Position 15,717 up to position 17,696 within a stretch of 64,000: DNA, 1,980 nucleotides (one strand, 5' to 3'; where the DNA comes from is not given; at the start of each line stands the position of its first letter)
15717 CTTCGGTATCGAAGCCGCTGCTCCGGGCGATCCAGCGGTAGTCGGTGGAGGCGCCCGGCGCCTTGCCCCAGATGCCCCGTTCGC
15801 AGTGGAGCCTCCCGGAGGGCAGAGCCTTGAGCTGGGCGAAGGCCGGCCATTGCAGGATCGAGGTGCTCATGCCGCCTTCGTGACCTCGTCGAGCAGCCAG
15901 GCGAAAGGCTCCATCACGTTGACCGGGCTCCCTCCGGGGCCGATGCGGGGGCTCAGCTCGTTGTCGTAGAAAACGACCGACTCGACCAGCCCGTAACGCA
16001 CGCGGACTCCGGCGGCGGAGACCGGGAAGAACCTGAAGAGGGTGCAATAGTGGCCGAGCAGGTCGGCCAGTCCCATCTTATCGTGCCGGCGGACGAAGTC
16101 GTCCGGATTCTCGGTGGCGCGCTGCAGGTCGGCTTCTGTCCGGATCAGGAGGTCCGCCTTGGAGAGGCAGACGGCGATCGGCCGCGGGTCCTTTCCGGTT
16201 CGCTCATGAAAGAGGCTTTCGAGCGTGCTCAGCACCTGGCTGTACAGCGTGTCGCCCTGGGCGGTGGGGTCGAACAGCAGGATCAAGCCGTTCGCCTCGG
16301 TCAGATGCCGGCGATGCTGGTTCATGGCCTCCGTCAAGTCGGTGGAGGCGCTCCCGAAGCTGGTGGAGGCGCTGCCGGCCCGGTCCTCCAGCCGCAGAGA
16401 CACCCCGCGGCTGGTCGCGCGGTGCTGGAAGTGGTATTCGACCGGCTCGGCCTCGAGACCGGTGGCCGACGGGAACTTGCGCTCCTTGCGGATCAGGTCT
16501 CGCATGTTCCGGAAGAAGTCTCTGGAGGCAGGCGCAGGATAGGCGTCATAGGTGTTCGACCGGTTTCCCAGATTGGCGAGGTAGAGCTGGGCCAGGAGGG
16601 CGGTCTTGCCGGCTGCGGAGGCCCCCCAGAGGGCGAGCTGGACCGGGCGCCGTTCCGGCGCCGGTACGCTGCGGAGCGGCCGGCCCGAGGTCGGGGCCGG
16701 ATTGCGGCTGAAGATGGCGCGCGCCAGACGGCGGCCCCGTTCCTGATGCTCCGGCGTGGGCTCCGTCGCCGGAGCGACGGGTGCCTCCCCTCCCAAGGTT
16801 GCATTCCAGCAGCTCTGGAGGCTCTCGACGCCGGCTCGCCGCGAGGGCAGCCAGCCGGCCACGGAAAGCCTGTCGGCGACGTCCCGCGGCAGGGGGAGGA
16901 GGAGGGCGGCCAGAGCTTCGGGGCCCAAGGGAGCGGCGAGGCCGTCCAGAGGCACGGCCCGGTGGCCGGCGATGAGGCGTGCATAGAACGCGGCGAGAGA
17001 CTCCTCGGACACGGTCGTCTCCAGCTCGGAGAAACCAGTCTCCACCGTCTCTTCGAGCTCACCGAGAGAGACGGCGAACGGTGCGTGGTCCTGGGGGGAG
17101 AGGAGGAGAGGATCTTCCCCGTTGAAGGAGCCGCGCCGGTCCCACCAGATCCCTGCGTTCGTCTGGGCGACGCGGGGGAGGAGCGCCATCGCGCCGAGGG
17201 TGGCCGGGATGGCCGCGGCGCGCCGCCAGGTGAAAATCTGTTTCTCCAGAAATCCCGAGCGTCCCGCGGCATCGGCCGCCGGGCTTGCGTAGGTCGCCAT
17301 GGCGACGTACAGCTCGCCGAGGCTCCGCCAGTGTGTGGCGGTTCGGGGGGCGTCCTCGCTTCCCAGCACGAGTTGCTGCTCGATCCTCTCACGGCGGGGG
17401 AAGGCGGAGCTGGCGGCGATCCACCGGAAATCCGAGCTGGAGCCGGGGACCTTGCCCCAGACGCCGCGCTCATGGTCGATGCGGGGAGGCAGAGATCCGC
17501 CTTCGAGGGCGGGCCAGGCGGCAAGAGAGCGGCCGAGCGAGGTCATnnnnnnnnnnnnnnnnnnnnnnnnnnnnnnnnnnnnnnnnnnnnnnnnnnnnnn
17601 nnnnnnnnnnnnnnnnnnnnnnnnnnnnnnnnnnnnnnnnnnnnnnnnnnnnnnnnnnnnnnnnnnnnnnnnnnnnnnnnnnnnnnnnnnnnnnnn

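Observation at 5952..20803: Eight-gene, two-operon GTPase / vWA / Ser-Thr-kinase locus: candidate uncharacterised NTP-dependent conflict system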

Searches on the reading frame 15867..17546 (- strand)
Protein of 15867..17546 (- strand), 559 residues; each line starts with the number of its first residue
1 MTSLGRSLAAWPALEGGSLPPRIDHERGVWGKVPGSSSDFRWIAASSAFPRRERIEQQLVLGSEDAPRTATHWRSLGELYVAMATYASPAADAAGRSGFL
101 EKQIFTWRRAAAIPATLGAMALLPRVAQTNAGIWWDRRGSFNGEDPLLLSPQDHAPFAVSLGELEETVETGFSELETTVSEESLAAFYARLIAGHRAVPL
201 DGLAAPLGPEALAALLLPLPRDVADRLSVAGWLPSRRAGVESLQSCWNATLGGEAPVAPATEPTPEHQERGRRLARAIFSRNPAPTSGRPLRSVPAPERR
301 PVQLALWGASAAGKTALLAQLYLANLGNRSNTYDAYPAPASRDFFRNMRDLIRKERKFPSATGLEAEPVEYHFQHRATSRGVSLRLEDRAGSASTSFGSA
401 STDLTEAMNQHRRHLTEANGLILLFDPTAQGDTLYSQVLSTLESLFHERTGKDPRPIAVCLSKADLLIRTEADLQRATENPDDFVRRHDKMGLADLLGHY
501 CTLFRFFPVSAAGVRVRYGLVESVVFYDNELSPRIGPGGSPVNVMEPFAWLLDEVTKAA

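Call 3: search_protein_families(library=pfam, proteins=[window:15867-17546:-], max_evalue=0.01)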
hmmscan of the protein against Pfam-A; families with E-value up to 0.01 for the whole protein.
window:15867-17546:- (559 aa): 3 families
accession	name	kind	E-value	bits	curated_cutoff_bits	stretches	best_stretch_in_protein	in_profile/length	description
PF19993.5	DO-GTPase2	-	7.6e-10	39.3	27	1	305-476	4-186/226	Double-GTPase 2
PF13191.12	AAA_16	-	0.0024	18.8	32.6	1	298-442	21-155/167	AAA ATPase domain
PF19975.5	DO-GTPase1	-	0.0034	17.1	27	0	306-433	2-125/271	Double-GTPase 1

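Call 5: search_protein_families(library=ncbifam, proteins=[window:15867-17546:-], max_evalue=1)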
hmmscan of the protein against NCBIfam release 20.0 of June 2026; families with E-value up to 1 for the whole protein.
window:15867-17546:- (559 aa): 0 families

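Call 6: search_protein_families(library=padloc, proteins=[window:15867-17546:-], max_evalue=1)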
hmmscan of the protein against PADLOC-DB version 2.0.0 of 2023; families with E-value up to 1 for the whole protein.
window:15867-17546:- (559 aa): 1 family
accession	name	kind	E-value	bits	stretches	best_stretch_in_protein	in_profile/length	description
PDLC04135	mad3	-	0.02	12.4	1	303-448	24-153/374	mads_3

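Call 10: find_homologous_proteins(query=window:15867-17546:-, max_evalue=0.001)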
Query window:15867-17546:- (559 aa): 165 proteins with E <= 0.001 among 8000 candidates; the best 120 are listed.
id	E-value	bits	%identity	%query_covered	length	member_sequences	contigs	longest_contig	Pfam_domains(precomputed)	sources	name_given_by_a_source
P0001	0.0e+0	1254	100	100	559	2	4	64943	PF19993.6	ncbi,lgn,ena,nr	ncbi:MAG TPA: hypothetical protein DD490_21555 [Acidobacteria bacterium]|nr:hypothetical protein [Ac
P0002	2.0e-285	966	79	100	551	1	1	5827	PF19993.6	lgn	-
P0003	8.8e-282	954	79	100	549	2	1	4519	PF19993.6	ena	-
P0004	1.9e-246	838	70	100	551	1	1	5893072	PF19993.6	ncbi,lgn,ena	-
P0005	8.5e-241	819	69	100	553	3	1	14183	PF19993.6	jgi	jgi:hypothetical protein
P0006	1.5e-237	808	67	100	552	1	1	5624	PF19993.6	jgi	jgi:hypothetical protein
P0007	1.3e-228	779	66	100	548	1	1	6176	PF19993.6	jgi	jgi:hypothetical protein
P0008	9.5e-218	743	63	100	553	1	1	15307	PF19993.6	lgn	-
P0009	6.1e-217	740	63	100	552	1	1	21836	PF19993.6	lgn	-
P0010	1.3e-183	630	57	99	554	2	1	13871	PF19993.6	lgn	-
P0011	2.7e-181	623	55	98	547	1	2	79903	PF19993.6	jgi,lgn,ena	-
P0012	1.7e-175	604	55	99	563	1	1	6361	PF19993.6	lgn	-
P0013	2.0e-175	603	55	99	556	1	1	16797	PF19993.6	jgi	jgi:hypothetical protein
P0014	4.3e-175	602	54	99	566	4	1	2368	PF19993.6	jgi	-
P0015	7.7e-175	601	54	99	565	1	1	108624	PF19993.6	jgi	jgi:GTPase SAR1 family protein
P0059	4.8e-127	444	44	100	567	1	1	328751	PF19993.6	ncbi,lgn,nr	ncbi:MAG TPA: hypothetical protein VHW00_20005 [Thermoanaerobaculia bacterium]|nr:hypothetical prote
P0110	1.2e-100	356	39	98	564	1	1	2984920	PF19975.6,PF19993.6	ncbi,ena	-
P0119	1.0e-96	343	39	98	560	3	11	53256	PF19975.6,PF19993.6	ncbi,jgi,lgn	jgi:hypothetical protein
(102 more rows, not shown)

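Call 13: find_related_loci(query=A1, collection=genome_contigs, flank=10000)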
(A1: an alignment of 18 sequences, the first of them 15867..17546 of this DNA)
Query A1 (559 aa) in genome_contigs; peptide patterns used: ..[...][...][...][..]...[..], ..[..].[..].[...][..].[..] (x = any residue, [..] = any of these).
216 stretches matched a pattern; 55 encode a relative of the query (tblastn E <= 1e-3); 55 distinct loci.
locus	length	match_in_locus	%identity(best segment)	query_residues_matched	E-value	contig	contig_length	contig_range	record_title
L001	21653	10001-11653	70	1-559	0e+0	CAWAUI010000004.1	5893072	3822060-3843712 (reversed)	MAG: Thermoanaerobaculaceae bacterium isolate MFD09730.bin.2.32 genome assembly, contig: contig_588, whole genome shotgu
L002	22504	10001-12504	51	3-556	7e-156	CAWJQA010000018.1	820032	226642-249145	MAG: uncultured Holophagales bacterium isolate MFD02979.bin.2.191 genome assembly, contig: contig_70670, whole genome sh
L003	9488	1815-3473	46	11-558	6e-137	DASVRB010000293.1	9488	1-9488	MAG TPA_asm: Thermoanaerobaculia bacterium isolate SMAG_U3224 k141_514963, whole genome shotgun sequence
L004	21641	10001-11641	43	11-556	4e-125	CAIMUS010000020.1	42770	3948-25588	MAG: uncultured proteobacterium isolate A14_bin-2326 genome assembly, contig: bin-2326:020/348, whole genome shotgun seq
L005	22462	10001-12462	44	4-556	2e-124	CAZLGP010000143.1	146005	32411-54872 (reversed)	MAG TPA_asm: uncultured Thermoanaerobaculia bacterium isolate binchicken_co31_43 genome assembly, contig: k141_3994608,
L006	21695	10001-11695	44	1-558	1e-121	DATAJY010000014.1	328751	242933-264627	MAG TPA_asm: Thermoanaerobaculia bacterium isolate SMAG_U6924 k141_63266, whole genome shotgun sequence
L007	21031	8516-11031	45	11-556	2e-117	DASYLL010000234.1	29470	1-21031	MAG TPA_asm: Thermoanaerobaculia bacterium isolate SMAG_U4347 k141_4122145, whole genome shotgun sequence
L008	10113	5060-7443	45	9-556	7e-112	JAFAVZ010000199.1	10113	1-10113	MAG: Acidobacteriota bacterium isolate CP_BM_RX_49 BM_RX_k147_11883158, whole genome shotgun sequence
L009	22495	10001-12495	46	10-556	3e-122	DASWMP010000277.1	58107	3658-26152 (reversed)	MAG TPA_asm: Thermoanaerobaculia bacterium isolate SMAG_U3390 k141_603745, whole genome shotgun sequence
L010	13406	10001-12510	41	11-558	1e-98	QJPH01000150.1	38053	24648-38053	MAG: Candidatus Methylumidiphilus alinenensis isolate AMbin10 contig02569, whole genome shotgun sequence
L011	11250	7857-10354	45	8-558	8e-109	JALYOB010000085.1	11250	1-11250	MAG: Acidobacteriota bacterium isolate KAL bin4 SC8791_NODE_86_length_11250_cov_1.099883, whole genome shotgun sequence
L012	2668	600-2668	40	8-552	3e-96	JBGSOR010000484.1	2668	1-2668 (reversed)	MAG: Chromatiaceae bacterium isolate JTS-AC285 k141_4544308, whole genome shotgun sequence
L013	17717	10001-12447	41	7-557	5e-92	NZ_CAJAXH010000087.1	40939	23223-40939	MAG: uncultured Thiodictyon sp. isolate I-2_bin-116, whole genome shotgun sequence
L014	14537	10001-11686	38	8-555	2e-88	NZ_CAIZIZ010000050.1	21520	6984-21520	MAG: uncultured Lamprocystis sp. isolate Loc080925-5-5m_bin-0833, whole genome shotgun sequence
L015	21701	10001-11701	36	7-555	2e-82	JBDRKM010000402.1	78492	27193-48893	MAG: Pseudomonadota bacterium isolate MEGAHIT-group-1.708 k141_3314632, whole genome shotgun sequence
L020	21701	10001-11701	37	1-558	1e-86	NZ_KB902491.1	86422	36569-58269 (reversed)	Lamprocystis purpurea DSM 4197 A39ODRAFT_scaffold_23.24, whole genome shotgun sequence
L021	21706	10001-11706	43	7-559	1e-59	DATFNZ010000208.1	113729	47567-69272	MAG TPA_asm: Thermoanaerobaculia bacterium isolate SMAG_U9264 k141_490738, whole genome shotgun sequence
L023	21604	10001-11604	46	11-559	2e-57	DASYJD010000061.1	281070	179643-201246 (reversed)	MAG TPA_asm: Thermoanaerobaculia bacterium isolate SMAG_U4286 k141_1763177, whole genome shotgun sequence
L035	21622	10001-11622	43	7-558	2e-52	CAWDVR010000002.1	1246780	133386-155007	MAG: uncultured Acidobacteriota bacterium isolate MFD05747.bin.1.28 genome assembly, contig: contig_20011, whole genome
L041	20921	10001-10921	26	297-551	2e-9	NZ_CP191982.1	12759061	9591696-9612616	Nonomuraea sp. CA-141351 chromosome, complete genome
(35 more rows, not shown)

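Call 23: find_encoding_contigs(protein=P0001, flank=10000, max_places=3)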
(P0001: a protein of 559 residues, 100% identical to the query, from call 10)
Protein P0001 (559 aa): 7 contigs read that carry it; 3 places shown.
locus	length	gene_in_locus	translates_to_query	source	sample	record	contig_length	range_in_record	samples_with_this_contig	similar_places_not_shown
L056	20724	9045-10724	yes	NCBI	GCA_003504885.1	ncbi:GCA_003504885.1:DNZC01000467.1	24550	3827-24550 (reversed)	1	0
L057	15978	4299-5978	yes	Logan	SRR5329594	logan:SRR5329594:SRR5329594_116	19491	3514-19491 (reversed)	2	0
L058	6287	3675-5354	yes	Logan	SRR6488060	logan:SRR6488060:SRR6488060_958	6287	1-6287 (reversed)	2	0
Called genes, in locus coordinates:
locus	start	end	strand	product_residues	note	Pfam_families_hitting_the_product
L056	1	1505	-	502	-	PF13676:TIR_2, PF13191:AAA_16 (weak)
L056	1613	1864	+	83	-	-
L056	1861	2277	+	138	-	PF01850:PIN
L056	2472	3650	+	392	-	PF00266:Aminotran_5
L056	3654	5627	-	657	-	PF00989:PAS, PF08448:PAS_4, PF13426:PAS_9 (faint), PF08447:PAS_3, PF00512:HisKA, PF02518:HATPase_c, PF00072:Response_reg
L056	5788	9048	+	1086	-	PF00069:Pkinase, PF07714:PK_Tyr_Ser-Thr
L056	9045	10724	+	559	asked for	PF19993:DO-GTPase2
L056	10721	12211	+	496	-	-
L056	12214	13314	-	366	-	-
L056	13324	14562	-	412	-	-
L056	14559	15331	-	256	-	-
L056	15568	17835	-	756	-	-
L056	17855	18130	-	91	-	-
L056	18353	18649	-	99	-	-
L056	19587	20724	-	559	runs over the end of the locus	-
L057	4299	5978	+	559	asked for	PF19993:DO-GTPase2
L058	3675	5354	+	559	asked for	PF19993:DO-GTPase2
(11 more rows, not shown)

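Call 24: predict_structure(alignment_id=A2)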
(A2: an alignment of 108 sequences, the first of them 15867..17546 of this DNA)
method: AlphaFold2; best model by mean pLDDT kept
length: 559 residues; sequences in the alignment: 108
mean_pLDDT: 90.7   pTM: 0.69
mean pLDDT of the five models: 90.7, 89.8, 89.6, 89.5, 89.1
residues with pLDDT >= 90: 408; 70-90: 118; 50-70: 27; < 50: 6
segments of 3 or more residues with pLDDT < 50: 291-295
pLDDT, mean of each block of 10 residues (from residue 1): 86 95 98 93 97 92 96 97 98 96 98 96 98 95 92 97 97 98 98 94 97 98 96 93 94 83 92 97 75 50 86 91 83 90 92 92 83 87 80 57 74 88 89 86 82 94 96 97 95 94 97 95 96 93 95 85
secondary structure, 60 per line:
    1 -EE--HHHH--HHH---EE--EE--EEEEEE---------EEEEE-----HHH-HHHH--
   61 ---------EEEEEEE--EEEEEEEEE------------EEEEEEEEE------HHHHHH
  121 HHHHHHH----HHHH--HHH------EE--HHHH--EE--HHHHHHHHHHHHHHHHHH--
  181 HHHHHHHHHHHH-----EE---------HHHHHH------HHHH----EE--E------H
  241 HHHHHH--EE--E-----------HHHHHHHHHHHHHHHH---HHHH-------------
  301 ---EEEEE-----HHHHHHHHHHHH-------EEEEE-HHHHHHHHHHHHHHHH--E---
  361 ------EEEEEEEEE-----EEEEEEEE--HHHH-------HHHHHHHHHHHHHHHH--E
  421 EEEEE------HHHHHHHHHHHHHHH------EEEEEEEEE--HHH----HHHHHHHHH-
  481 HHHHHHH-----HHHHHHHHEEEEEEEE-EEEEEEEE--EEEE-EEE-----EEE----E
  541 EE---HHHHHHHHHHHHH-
elements in order: H6-9 E26-31 E41-45 H55-58 E70-76 E79-87 E100-108 H115-127 H132-135 H151-154 H161-178 H181-192 H209-214 H221-224 H240-246 H265-280 H284-287 E304-308 H314-325 E333-337 H339-354 E367-375 E381-388 H391-394 H402-417 E420-425 H432-446 E453-461 H471-479 H481-487 H493-500 E501-508 E510-517 E520-523 E525-527 E533-535 E540-542 H546-558

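Call 26: fold_search(model_id=the predicted structure, library=pdb)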
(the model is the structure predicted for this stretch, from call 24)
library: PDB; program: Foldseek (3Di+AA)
matches with E <= 10: 1568; with E <= 0.001: 127
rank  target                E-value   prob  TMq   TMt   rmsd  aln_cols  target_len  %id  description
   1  7obq_y                7.9e-06  0.97  0.17  0.21  19.4       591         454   11  SRP-SR at the distal site conformation (released 2021-07-21)
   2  4arz_A                2.6e-05  1.00  0.21  0.37   6.4       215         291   16  The crystal structure of Gtr1p-Gtr2p complexed with GTP-GDP (released 2012-07-25)
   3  4cym_B                3.1e-05  1.00  0.24  0.67   6.5       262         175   15  Complex of human VARP-ANKRD1 with Rab32-GppCp (released 2014-06-04)
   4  1z0k_C                3.2e-05  1.00  0.23  0.66   5.3       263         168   13  Structure of GTP-Bound Rab4Q67L GTPase in complex with the central Rab binding domain of Rabenosyn-5 (released 2005-07-26)
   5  5di3_B                4.3e-05  1.00  0.24  0.58   5.9       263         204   13  Crystal structure of Arl13B in complex with Arl3 of Chlamydomonas reinhardtii (released 2015-11-18)
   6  6p8w_A                4.8e-05  1.00  0.22  0.63   8.5       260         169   15  Crystal structure of human KRAS G12C covalently bound to an acryloylazetidine acetamide inhibitor. (released 2019-08-28)
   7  9glx_B                6.0e-05  1.00  0.22  0.64   9.0       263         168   14  NRas-Q61R-GTP in complex with the peptide MPB3 (released 2025-12-10)
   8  6hdu_D                6.7e-05  1.00  0.23  0.66   6.9       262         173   14  Crystal structure of human Rab38 in complex with GTP (released 2019-08-28)
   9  4uj5_B                7.5e-05  1.00  0.23  0.65   6.2       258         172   16  Crystal structure of human Rab11-Rabin8-FIP3 (released 2015-08-12)
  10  5izl_B                7.5e-05  1.00  0.23  0.26  10.6       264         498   16  The crystal structure of human eEFSec in complex with GDPCP (released 2016-10-12)
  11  6hdu_A                8.0e-05  1.00  0.23  0.66   7.0       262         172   14  Crystal structure of human Rab38 in complex with GTP (released 2019-08-28)
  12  3kxi                  8.9e-05  1.00  0.21  0.33  13.3       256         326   17  crystal structure of SsGBP and GDP complex (released 2010-05-26)
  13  6ff8_A                9.4e-05  1.00  0.22  0.61   7.4       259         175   16  Crystal structure of uncomplexed Rab32 in the active GTP-bound state at 2.13 Angstrom resolution (released 2019-01-30)
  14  6ff8_B                1.0e-04  1.00  0.23  0.64   6.8       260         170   16  Crystal structure of uncomplexed Rab32 in the active GTP-bound state at 2.13 Angstrom resolution (released 2019-01-30)
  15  8kb8_C                1.1e-04  1.00  0.23  0.64   6.3       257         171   16  Structure of the WDR91 WD40 domain complexed with Rab7 (released 2024-08-07)
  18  9t0n                  1.2e-04  1.00  0.26  0.40   9.5       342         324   12  Crystal structure of TagF (ACIAD2683) from Acinetobacter baylyi ADP1 (released 2025-11-12)
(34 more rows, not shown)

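Call 34: search_protein_families(library=pfam, proteins=[L041:2695-5022:+, L041:5447-6955:-, L041:6945-8498:-, L041:8761-9984:+, L041:9959-10972:+, L041:10960-12888:+, L041:12919-14946:-, L041:16715-18070:-, L041:17640-19220:+, L041:19217-20530:-], max_evalue=0.001)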
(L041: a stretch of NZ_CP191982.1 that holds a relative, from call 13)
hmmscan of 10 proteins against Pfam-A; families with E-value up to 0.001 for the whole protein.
L041:2695-5022:+ (775 aa): 1 family
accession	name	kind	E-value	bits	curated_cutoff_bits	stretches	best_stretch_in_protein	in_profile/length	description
PF02687.27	FtsX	-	4.5e-25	88.5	25.5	2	645-759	2-111/120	FtsX-like permease C-terminal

L041:5447-6955:- (502 aa): 5 families
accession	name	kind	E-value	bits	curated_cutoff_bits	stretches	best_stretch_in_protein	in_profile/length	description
PF00069.31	Pkinase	-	1.8e-45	155.8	31.7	1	11-255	2-257/263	Protein kinase domain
PF07714.23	PK_Tyr_Ser-Thr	-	2.9e-24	86.2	23.1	1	12-259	3-258/258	Protein tyrosine and serine/threonine kinase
PF03448.22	MgtE_N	-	8.6e-06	26.7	25.9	0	441-489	46-94/102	MgtE intracellular N domain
PF03109.22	ABC1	-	1.4e-05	24.8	22.9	1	85-155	145-215/244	ABC1 atypical kinase-like domain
PF01636.29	APH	-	0.00024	21.4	23.2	0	115-154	156-197/239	Phosphotransferase enzyme family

L041:6945-8498:- (517 aa): 1 family
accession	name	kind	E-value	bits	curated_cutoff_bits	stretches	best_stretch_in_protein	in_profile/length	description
PF14362.11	DUF4407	-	8.3e-77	258.8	31.3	1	86-421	1-295/297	Domain of unknown function (DUF4407)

L041:8761-9984:+ (407 aa): 0 families

L041:9959-10972:+ (337 aa): 0 families

L041:10960-12888:+ (642 aa): 0 families

L041:12919-14946:- (675 aa): 4 families
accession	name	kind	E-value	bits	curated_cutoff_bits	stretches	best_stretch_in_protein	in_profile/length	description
PF02837.24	Glyco_hydro_2_N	-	1.4e-16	61.3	28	1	16-165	3-168/169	Glycosyl hydrolases family 2, sugar binding domain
PF02836.23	Glyco_hydro_2_C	-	1.7e-11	44.3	21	1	262-415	1-159/302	Glycosyl hydrolases family 2, TIM barrel domain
PF22666.2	Glyco_hydro_2_N2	-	1.7e-09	38.4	27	1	56-134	50-128/167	Glycosyl hydrolase 2 galactose-binding domain-like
PF00703.27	Glyco_hydro_2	-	1.7e-07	32.4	23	1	212-260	68-109/109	Glycosyl hydrolases family 2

L041:16715-18070:- (451 aa): 2 families
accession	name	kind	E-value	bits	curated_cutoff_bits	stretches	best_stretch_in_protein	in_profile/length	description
PF01547.30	SBP_bac_1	-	3.3e-25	90.2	26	1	64-340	8-300/307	Bacterial extracellular solute-binding protein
PF10518.14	TAT_signal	-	0.00012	22.2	22.7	1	6-25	2-21/21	TAT (twin-arginine translocation) pathway signal sequence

L041:17640-19220:+ (526 aa): 4 families
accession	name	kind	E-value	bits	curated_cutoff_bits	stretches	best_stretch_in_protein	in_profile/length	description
PF13377.12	Peripla_BP_3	-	7.3e-40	137.2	26.5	1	358-521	2-167/167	Periplasmic binding protein-like domain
PF00532.27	Peripla_BP_1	-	8.6e-29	101.3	22.2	1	249-517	2-279/281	Periplasmic binding proteins and sugar binding domain of LacI family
PF00356.27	LacI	-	7.6e-16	58.1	27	1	192-237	1-46/46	Bacterial regulatory proteins, lacI family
PF13407.12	Peripla_BP_4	-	2.9e-09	37.3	35.1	1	251-501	1-256/258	Periplasmic binding protein domain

L041:19217-20530:- (437 aa): 2 families
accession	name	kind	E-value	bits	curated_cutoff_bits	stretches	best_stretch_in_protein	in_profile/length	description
PF21340.4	Polysacc_lyase-like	-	1.3e-79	266.8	27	1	221-433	2-209/209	Cip1-like, core domain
PF00553.25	CBM_2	-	2.1e-27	95.8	24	1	86-184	1-101/101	Cellulose binding domain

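Call 53: find_encoding_contigs(protein=P0059, flank=10000, max_places=2)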
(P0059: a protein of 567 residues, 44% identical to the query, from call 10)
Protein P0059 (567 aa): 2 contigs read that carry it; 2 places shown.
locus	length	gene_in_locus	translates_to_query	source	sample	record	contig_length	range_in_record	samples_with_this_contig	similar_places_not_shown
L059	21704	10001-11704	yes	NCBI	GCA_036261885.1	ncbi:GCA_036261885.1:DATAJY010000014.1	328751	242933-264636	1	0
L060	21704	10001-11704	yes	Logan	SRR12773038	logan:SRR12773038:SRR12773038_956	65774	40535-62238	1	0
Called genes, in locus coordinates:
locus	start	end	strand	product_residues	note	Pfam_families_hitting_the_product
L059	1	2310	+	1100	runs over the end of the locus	PF13809:Tubulin_2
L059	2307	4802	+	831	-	-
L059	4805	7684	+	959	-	PF09369:MZB (weak)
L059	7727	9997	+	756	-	PF02613:Nitrate_red_del (weak)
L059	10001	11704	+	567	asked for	PF19993:DO-GTPase2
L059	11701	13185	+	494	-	-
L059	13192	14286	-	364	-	-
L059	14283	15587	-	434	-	-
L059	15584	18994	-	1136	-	-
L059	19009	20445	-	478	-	-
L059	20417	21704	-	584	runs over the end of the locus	-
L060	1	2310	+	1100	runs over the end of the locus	PF13809:Tubulin_2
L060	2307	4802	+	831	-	-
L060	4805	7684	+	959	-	PF09369:MZB (weak)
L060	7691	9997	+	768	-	PF02613:Nitrate_red_del (weak)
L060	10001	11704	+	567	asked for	PF19993:DO-GTPase2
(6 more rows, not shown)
